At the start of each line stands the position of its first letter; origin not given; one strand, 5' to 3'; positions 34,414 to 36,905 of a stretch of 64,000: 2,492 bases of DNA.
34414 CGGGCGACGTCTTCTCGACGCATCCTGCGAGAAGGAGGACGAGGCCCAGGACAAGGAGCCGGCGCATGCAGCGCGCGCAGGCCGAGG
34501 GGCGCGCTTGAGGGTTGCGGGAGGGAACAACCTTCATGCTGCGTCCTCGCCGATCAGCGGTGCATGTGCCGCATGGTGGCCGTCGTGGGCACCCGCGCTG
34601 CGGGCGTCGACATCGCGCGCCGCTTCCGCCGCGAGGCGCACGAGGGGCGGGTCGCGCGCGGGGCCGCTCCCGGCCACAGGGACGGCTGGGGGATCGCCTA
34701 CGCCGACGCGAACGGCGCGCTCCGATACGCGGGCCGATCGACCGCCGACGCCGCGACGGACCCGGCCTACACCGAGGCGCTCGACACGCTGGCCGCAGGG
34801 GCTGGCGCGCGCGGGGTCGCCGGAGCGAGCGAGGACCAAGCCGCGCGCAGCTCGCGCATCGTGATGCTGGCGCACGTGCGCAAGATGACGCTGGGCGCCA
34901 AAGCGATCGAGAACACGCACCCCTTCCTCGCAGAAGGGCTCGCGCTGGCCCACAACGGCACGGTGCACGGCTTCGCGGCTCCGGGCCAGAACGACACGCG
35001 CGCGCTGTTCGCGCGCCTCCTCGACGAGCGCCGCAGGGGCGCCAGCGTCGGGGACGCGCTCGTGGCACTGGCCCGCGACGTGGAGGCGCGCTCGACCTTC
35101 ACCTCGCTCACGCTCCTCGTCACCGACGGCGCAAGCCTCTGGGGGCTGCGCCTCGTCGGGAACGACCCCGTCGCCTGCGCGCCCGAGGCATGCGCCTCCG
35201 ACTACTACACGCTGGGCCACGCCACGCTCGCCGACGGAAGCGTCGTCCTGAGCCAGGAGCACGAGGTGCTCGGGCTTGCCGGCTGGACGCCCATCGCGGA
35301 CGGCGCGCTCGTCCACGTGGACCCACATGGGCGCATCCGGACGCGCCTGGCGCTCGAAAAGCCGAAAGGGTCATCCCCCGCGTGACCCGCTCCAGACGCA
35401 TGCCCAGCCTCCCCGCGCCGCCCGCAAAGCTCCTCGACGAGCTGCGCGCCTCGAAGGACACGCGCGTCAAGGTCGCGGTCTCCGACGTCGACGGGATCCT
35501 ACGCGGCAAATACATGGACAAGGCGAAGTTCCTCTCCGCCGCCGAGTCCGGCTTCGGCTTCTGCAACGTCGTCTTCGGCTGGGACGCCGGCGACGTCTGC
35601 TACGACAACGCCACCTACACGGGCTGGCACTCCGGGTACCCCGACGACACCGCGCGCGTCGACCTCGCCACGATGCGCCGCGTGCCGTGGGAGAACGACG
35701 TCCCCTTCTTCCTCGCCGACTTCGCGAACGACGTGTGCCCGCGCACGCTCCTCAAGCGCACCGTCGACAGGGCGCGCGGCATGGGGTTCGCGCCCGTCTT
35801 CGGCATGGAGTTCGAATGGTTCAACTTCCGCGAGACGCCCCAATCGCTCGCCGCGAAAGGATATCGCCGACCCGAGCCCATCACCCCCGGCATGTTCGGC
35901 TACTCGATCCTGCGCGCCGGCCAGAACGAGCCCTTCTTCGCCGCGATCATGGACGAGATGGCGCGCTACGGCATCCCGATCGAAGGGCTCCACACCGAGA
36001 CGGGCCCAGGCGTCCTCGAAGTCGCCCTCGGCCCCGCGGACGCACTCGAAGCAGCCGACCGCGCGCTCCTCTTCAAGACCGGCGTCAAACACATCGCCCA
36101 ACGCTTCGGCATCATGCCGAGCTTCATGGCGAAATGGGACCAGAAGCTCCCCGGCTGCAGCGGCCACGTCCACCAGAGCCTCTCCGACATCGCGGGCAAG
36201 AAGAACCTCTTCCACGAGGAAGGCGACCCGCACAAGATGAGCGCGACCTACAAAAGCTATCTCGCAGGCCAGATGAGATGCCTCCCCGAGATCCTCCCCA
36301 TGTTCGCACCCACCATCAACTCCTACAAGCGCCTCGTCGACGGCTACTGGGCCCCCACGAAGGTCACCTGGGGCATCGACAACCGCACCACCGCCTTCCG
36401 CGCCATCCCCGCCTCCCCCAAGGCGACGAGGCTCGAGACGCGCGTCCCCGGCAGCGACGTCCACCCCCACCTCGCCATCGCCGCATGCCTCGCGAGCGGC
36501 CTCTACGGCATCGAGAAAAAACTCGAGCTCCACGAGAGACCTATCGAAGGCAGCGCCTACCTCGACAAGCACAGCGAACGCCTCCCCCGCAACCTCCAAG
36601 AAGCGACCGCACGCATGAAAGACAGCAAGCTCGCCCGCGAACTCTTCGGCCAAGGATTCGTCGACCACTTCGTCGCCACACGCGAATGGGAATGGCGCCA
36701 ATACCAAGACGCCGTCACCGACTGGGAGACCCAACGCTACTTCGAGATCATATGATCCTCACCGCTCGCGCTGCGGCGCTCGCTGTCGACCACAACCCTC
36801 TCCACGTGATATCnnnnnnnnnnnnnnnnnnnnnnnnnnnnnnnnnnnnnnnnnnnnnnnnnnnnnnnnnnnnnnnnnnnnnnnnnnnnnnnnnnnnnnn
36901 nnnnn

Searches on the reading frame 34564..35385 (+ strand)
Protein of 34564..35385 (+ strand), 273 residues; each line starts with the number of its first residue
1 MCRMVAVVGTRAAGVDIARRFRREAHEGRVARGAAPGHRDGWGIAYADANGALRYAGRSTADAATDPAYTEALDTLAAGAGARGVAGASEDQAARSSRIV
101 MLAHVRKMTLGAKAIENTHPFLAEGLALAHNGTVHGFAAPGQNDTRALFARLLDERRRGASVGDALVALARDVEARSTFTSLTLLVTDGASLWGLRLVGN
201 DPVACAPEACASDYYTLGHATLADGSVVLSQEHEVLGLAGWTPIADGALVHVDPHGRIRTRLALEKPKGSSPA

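Call 96: search_protein_families(library=pfam, proteins=[window:34564-35385:+], max_evalue=0.0001)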
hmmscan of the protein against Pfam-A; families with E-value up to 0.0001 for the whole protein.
window:34564-35385:+ (273 aa): 2 families
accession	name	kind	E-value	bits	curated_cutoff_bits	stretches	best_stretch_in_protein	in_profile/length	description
PF13230.11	GATase_4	-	9.6e-11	41.6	23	1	31-193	24-183/272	Glutamine amidotransferases class-II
PF13522.11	GATase_6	-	1.6e-05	25.4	27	1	98-164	11-69/130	Glutamine amidotransferase domain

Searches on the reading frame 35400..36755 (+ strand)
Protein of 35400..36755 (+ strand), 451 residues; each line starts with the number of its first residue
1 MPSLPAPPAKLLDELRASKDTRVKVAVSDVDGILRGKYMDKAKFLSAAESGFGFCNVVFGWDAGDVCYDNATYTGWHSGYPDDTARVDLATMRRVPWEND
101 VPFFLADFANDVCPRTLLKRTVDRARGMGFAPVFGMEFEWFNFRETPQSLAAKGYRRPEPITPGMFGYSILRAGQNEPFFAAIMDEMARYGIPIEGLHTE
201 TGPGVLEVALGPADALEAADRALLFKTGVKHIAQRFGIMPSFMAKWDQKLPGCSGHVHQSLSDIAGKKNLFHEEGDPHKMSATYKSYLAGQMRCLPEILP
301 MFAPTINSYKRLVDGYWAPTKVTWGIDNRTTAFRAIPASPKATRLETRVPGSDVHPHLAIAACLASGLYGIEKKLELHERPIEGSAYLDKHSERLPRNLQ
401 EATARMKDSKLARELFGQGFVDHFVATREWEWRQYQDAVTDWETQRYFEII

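Call 103: search_protein_families(library=pfam, proteins=[window:35400-36755:+], max_evalue=0.0001)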
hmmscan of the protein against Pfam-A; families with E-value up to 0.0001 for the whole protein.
window:35400-36755:+ (451 aa): 1 family
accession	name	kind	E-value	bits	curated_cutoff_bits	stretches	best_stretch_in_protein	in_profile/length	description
PF00120.29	Gln-synt_C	-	1.4e-94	317.5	24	1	112-447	2-344/344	Glutamine synthetase, catalytic domain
